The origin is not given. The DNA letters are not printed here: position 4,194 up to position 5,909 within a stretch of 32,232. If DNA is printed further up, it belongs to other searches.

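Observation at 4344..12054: Self-contained TonB/ExbB/ExbD/ExbD module with an Oar/SusC-style barrel and a non-SusD beta-helix lipoprotein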

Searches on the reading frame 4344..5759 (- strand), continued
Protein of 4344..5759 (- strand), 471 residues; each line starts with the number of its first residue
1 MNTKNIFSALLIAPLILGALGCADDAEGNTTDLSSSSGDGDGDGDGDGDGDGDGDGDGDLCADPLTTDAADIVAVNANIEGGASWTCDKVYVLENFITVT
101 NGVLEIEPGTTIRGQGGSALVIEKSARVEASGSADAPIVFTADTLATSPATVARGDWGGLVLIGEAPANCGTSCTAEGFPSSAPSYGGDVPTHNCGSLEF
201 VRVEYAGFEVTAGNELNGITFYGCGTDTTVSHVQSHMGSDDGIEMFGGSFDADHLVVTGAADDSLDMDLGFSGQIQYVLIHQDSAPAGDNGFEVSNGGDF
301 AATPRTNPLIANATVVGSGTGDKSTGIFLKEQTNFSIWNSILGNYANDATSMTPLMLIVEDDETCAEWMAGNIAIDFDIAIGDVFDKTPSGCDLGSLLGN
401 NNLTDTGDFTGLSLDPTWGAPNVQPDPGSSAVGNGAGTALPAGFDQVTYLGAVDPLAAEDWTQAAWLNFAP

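Call 52: search_protein_families(library=pfam, proteins=[L045:5779-6678:-, L045:6639-9197:+, L045:14274-14870:+, L045:14906-16018:+, L045:16354-19839:+, L059:3657-4685:+, L059:4813-6933:+, L059:9857-12883:+, L059:13550-14455:+, L059:15545-16597:+], max_evalue=0.001)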
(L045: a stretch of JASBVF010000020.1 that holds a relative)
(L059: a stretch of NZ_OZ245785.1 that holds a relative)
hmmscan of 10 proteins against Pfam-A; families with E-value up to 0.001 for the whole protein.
L045:5779-6678:- (299 aa): 2 families
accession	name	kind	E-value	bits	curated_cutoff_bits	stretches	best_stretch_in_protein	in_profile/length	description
PF00588.24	SpoU_methylase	-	2.1e-28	99.6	29.7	1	153-290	2-141/142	SpoU rRNA Methylase family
PF22435.1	MRM3-like_sub_bind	-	3.3e-12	47.1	27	1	49-134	1-83/84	MRM3-like substrate binding domain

L045:6639-9197:+ (852 aa): 2 families
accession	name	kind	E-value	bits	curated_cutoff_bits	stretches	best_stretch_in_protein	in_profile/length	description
PF01103.29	Omp85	-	6.1e-18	65.9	24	1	639-820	153-309/325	Omp85 superfamily domain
PF07244.20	POTRA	-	4.9e-16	59.6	21.3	1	146-193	32-79/79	Surface antigen variable number repeat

L045:14274-14870:+ (198 aa): 0 families

L045:14906-16018:+ (370 aa): 1 family
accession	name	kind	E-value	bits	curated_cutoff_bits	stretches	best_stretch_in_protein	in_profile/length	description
PF13568.12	OMP_b-brl_2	-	2.6e-09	37.9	27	1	137-330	8-161/175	Outer membrane protein beta-barrel domain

L045:16354-19839:+ (1161 aa): 4 families
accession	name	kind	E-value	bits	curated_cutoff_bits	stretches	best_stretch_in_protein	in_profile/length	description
PF13573.12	SprB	-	1.5e-33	114.5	28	4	685-719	2-36/37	SprB repeat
PF13585.12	CHU_C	-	2.6e-10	40.7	27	1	1069-1151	3-78/86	CHU_C Type IX secretion signal domain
PF22352.2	K319L-like_PKD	-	2.3e-05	24.7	27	0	1034-1061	57-84/84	K319L-like, PKD domain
PF04862.18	DUF642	-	0.00026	21.3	27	1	777-840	52-114/157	Protein of unknown function (DUF642)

L059:3657-4685:+ (342 aa): 2 families
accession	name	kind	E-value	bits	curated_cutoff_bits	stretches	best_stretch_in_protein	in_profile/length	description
PF00586.29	AIRS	-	5.4e-21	75.6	24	1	36-150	1-112/112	AIR synthase related protein, N-terminal domain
PF02769.27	AIRS_C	-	9.8e-07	29.5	23.1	1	162-323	1-149/156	AIR synthase related protein, C-terminal domain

L059:4813-6933:+ (706 aa): 9 families
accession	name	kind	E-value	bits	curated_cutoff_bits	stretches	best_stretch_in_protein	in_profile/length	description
PF01434.24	Peptidase_M41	-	9.7e-71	238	29.9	1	449-634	2-190/191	Peptidase family M41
PF00004.35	AAA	-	1.5e-46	158.5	21.2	1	234-367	1-130/131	ATPase family associated with various cellular activities (AAA)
PF17862.7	AAA_lid_3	-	5.4e-16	58.3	27.2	1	390-433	1-44/45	AAA+ lid domain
PF06480.20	FtsH_ext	-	1e-10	42.1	25.5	1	28-87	4-68/103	FtsH Extracellular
PF06068.19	TIP49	-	7.7e-05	22.5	23.8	1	189-267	15-88/347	TIP49 P-loop domain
PF07728.20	AAA_5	-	9.5e-05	22.9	22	1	233-349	1-130/139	AAA domain (dynein-related subfamily)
PF20720.3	nSTAND3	-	0.00054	20.1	27.2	0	234-363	20-128/155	Novel STAND NTPase 3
PF13191.12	AAA_16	-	0.00062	20.7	32.6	0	231-252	24-45/167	AAA ATPase domain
PF13173.12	AAA_14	-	0.00083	19.8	27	0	234-302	5-74/129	AAA domain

L059:9857-12883:+ (1008 aa): 1 family
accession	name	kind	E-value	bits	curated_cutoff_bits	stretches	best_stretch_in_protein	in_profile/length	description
PF18962.6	Por_Secre_tail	-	1.3e-12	48.2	27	1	929-1004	2-73/75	Secretion system C-terminal sorting domain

L059:13550-14455:+ (301 aa): 16 families
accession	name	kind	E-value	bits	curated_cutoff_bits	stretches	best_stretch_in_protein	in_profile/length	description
PF13847.12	Methyltransf_31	-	2.8e-44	150.8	27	1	78-224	2-145/145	Methyltransferase domain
PF08241.18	Methyltransf_11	-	2.9e-23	82.8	21.2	1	85-182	2-94/95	Methyltransferase domain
PF13649.12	Methyltransf_25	-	5.7e-23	81.9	27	1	83-179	1-97/97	Methyltransferase domain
PF01209.24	Ubie_methyltran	-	1.2e-18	67.7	20.1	1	76-183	44-151/233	ubiE/COQ5 methyltransferase family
PF08242.18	Methyltransf_12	-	2.4e-15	57.5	30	1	84-181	1-98/98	Methyltransferase domain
PF13489.12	Methyltransf_23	-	1.2e-12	48.4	27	1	72-227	15-161/164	Methyltransferase domain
PF01135.25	PCMT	-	1.9e-08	34.8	20.3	1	72-138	66-132/210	Protein-L-isoaspartate(D-aspartate) O-methyltransferase (PCMT)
PF06325.19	PrmA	-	2.3e-08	34.3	22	1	76-188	158-263/296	Ribosomal protein L11 methyltransferase (PrmA)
PF13679.12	Methyltransf_32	-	4.1e-06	27.2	27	1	77-145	23-95/143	Methyltransferase domain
PF05148.21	Methyltransf_8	-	9.2e-06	26.1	27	1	134-186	108-159/219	Hypothetical methyltransferase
PF01728.25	FtsJ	-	1.6e-05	25.3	24.1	1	73-157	15-100/181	FtsJ-like methyltransferase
PF02353.26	CMAS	-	0.00019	21.3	27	1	75-187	58-168/273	Mycolic acid cyclopropane synthetase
PF01170.24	UPF0020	-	0.00065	19.9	22.3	0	101-155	73-128/197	RMKL-like, methyltransferase domain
PF20922.3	Anamorsin_N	-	0.00075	19.7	27.1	0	143-197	46-102/163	Anamorsin, N-terminal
PF02390.23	Methyltransf_4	-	0.00081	19.3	24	0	82-140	4-62/173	Putative methyltransferase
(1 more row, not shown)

L059:15545-16597:+ (350 aa): 1 family
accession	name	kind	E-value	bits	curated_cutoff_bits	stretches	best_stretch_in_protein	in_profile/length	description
PF01758.21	SBF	-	2.3e-38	132.3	24.3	1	58-255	1-190/191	Sodium Bile acid symporter family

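Call 53: search_protein_families(library=pfam, proteins=[L070:4628-5599:-, L070:5687-6655:-, L070:9857-11575:+, L070:11776-13065:-, L070:13068-15743:-, L066:2140-3447:+, L066:8013-8795:+, L066:9219-10007:+, L075:61-1404:+, L075:6587-7333:+], max_evalue=0.001)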
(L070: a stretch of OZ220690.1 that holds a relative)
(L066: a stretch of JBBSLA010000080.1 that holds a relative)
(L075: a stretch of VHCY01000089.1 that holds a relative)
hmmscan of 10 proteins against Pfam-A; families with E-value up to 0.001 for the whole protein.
L070:4628-5599:- (323 aa): 3 families
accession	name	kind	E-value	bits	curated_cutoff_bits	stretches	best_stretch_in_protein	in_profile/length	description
PF12849.12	PBP_like_2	-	2.6e-33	116.3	27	1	45-296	14-267/267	PBP superfamily domain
PF13531.11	SBP_bac_11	-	0.00033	20.9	25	0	49-306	7-226/227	Bacterial extracellular solute-binding protein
PF12727.12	PBP_like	-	0.00055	19.6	27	1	60-243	2-167/193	PBP superfamily domain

L070:5687-6655:- (322 aa): 0 families

L070:9857-11575:+ (572 aa): 1 family
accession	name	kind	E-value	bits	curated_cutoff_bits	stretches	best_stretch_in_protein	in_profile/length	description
PF18962.6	Por_Secre_tail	-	2.8e-07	31.2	27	1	494-568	2-73/75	Secretion system C-terminal sorting domain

L070:11776-13065:- (429 aa): 2 families
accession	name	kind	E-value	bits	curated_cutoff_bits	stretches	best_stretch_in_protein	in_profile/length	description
PF13749.12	HATPase_c_4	-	2.9e-22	78.9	26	1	335-422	1-89/89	Putative ATP-dependent DNA helicase recG C-terminal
PF04326.19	SLFN_AlbA_2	-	4.3e-14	53.5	25.3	1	16-131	1-115/118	Schlafen, AlbA_2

L070:13068-15743:- (891 aa): 6 families
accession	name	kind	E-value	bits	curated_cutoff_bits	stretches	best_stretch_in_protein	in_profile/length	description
PF13476.12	AAA_23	-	2.1e-11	45.3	27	1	283-464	11-196/201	AAA domain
PF13304.12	AAA_21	-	9.7e-11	42.7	27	1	763-829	233-302/304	AAA domain, putative AbiEii toxin, Type IV TA system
PF02463.25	SMC_N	-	2.1e-08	34.3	40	1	286-829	19-201/220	RecF/RecN/SMC N terminal domain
PF13555.12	AAA_29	-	0.00029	21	27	0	280-315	10-46/61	P-loop containing region of AAA domain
PF02811.25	PHP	-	0.00052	20.8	26.4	0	50-118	19-91/164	PHP domain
PF13175.12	AAA_15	-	0.00088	19.4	32.1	0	285-318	17-50/374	AAA ATPase domain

L066:2140-3447:+ (435 aa): 2 families
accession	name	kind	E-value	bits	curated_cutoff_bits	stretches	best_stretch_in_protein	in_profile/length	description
PF01028.25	Topoisom_I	-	2.7e-33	115.7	23.7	1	180-389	3-202/228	Eukaryotic DNA topoisomerase I, catalytic core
PF21338.2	Top1B_N_bact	-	2.7e-24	85.1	27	1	120-168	1-49/49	Bacterial DNA topoisomerase IB, N-terminal domain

L066:8013-8795:+ (260 aa): 1 family
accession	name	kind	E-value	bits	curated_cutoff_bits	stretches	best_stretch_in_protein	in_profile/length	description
PF02801.28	Ketoacyl-synt_C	-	3.7e-12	46.7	20.8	1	132-204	31-108/119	Beta-ketoacyl synthase, C-terminal domain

L066:9219-10007:+ (262 aa): 3 families
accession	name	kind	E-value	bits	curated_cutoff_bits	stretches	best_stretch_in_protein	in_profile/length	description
PF13561.12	adh_short_C2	-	5.3e-49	167.4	27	1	31-260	5-235/236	Enoyl-(Acyl carrier protein) reductase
PF00106.31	adh_short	-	2.1e-47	161.6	26.6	1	24-214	2-190/195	short chain dehydrogenase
PF08659.16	KR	-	7.2e-19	68.8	22.6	1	24-179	2-155/180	KR domain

L075:61-1404:+ (447 aa): 3 families
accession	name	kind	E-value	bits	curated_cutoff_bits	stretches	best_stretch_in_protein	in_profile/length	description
PF04998.22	RNA_pol_Rpb1_5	-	1.9e-26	93.6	28.5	1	1-371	91-266/267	RNA polymerase Rpb1, domain 5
PF21668.3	RPOC_hybrid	-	1.9e-10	40.9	27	0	141-180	30-70/102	DNA-directed RNA polymerase subunit beta', hybrid domain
PF01333.25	Apocytochr_F_C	-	2.4e-07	31.3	30.4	0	218-267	14-62/118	Apocytochrome F, C-terminal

L075:6587-7333:+ (248 aa): 0 families

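Call 54: search_protein_families(library=pfam, alignment_id=A1, max_evalue=5)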
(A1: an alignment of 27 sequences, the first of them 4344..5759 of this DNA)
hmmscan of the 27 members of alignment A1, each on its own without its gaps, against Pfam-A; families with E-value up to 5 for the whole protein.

A. member 1, window:4344-5759:- (471 aa): 0 families

B. families by the number of members that match (of 27 scanned): 8 families
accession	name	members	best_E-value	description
PF13229.12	Beta_helix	4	0.0071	Right handed beta helix region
PF08139.17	LPAM_1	2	1.3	Prokaryotic membrane lipoprotein lipid attachment site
PF22807.2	TrAA12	1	1e-06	TrAA12-like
PF18914.6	DUF5666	1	0.0089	Domain of unknown function (DUF5666)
PF06474.18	LPAM_MltD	1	0.085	MltD lipid attachment motif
PF03831.20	YjdM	1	0.16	PhnA domain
PF16339.10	DUF4969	1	0.17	Domain of unknown function (DUF4969)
PF21827.1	New_glue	1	0.43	New glue protein family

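Call 77: search_protein_representatives(alignment_id=A2)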
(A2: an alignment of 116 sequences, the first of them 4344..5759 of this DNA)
Query: 116 sequences, 458 profile positions. Proteins with E-value up to 0.001 (for the whole library): 14769; up to 1e-10: 7983; up to 1e-30: 4019. The best 150 are listed.
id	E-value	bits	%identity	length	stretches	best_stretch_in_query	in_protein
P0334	0.0e+00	1152.1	-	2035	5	47-456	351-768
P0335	6.3e-297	1001.2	-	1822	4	65-450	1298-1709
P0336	2.3e-270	913.6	-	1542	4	74-406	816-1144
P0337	1.2e-263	891.5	-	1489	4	52-365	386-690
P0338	1.3e-253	858.4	-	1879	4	68-455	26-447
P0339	7.7e-251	849.3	-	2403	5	64-391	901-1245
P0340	1.9e-234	795.2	-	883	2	14-456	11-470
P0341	9.1e-233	789.7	-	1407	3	62-456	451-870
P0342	2.3e-231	785.1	-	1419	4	66-456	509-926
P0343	4.5e-229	777.5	-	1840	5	66-344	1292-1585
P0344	1.1e-208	710.3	-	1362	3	57-455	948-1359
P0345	1.2e-207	706.9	-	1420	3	75-455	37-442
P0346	1.6e-206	703.2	-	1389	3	74-453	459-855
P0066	5.1e-203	691.7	-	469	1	9-457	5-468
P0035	1.2e-202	690.5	-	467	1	1-457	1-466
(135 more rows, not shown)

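Call 80: search_protein_families(library=ncbifam, proteins=[L070:5687-6655:-, L060:8868-9914:+, L021:3760-6954:+], max_evalue=0.01)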
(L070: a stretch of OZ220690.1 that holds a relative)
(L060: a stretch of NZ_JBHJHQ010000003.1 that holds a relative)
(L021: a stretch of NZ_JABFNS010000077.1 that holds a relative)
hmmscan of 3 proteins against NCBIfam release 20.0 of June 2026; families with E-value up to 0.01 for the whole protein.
L070:5687-6655:- (322 aa): 0 families

L060:8868-9914:+ (349 aa): 0 families

L021:3760-6954:+ (1065 aa): 6 families
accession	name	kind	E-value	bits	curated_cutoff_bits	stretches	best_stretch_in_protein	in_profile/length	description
TIGR01782.1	TonB-Xanth-Caul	subfamily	4.8e-58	197.2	310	2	737-1057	512-860/868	TonB-dependent receptor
TIGR01785.1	TonB-hemin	subfamily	9.8e-11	40.8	316.85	1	743-1036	359-651/677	TonB-dependent heme/hemoglobin receptor family protein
TIGR04056.1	OMP_RagA_SusC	subfamily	1.9e-10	39.7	368.25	1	179-310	3-118/981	SusC/RagA family TonB-linked outer membrane protein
NF052345.1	S_layer_anammox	exception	2.8e-07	28.3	1400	1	144-307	1286-1441/1596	Kustd1514 family S-layer glycoprotein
TIGR01786.1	TonB-hemlactrns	subfamily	6.3e-05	21.5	323.75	1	755-994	398-630/719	TonB-dependent hemoglobin/transferrin/lactoferrin family receptor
NF010010.0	PRK13483.1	equivalog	0.00011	20.3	927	1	801-896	405-498/660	ligand-gated channel protein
